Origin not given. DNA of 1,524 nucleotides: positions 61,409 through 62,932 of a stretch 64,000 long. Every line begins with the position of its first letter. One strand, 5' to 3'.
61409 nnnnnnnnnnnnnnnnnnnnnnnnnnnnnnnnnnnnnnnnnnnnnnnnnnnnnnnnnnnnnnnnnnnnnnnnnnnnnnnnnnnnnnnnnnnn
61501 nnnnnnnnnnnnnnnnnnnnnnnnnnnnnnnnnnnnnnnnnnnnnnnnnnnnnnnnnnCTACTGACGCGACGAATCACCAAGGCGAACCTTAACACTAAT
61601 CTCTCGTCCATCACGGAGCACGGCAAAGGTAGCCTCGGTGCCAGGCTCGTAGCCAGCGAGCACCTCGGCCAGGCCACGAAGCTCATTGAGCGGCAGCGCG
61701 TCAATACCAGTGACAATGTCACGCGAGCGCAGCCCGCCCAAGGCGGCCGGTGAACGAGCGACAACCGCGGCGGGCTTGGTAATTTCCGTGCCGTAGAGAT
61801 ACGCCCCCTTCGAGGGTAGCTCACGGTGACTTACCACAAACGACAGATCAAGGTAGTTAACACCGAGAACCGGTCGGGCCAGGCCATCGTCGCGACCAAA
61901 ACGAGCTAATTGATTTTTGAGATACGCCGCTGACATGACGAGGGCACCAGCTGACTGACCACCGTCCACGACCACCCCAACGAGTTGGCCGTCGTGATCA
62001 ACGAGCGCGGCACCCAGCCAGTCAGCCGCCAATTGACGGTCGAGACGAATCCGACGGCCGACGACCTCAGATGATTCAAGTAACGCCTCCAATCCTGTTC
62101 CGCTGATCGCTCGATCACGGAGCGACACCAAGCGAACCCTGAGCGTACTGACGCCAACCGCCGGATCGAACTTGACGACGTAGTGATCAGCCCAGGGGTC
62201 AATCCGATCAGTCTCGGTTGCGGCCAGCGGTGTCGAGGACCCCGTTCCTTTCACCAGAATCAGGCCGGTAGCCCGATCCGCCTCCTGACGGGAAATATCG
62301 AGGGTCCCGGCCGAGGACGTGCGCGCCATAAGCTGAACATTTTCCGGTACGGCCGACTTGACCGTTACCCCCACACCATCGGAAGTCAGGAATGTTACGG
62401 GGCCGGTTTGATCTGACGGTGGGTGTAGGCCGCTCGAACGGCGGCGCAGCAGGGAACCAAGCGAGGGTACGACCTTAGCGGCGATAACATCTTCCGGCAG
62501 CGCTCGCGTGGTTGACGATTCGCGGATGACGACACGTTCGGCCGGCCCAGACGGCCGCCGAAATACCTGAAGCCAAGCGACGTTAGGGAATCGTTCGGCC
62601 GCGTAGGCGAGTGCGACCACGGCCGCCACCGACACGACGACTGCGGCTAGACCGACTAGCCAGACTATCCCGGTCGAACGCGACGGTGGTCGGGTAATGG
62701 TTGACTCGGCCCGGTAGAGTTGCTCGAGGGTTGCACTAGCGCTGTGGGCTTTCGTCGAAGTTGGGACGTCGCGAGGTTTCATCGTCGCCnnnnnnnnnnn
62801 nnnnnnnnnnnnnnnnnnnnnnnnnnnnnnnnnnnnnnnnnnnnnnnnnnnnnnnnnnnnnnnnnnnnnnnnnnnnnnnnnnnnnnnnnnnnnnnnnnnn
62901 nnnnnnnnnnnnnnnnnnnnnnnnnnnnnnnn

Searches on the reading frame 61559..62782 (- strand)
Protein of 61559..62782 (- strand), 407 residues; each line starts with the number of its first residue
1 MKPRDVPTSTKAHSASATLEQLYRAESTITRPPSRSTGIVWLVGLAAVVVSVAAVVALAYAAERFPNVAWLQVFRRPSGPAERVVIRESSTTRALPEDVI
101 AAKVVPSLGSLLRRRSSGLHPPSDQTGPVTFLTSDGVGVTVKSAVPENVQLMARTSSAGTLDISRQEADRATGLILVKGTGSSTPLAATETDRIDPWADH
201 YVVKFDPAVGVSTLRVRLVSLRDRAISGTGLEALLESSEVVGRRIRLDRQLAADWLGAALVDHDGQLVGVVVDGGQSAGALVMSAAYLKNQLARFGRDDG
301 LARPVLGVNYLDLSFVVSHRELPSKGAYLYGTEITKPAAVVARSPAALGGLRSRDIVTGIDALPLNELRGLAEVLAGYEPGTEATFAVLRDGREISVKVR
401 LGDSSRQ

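Call 69: search_protein_families(library=pfam, proteins=[window:61559-62782:-], max_evalue=0.0001)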
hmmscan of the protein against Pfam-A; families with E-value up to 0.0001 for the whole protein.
window:61559-62782:- (407 aa): 1 family
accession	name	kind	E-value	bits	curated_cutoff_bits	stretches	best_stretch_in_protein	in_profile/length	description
PF13180.12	PDZ_2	-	8.2e-09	36.1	27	1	340-401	19-80/80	PDZ domain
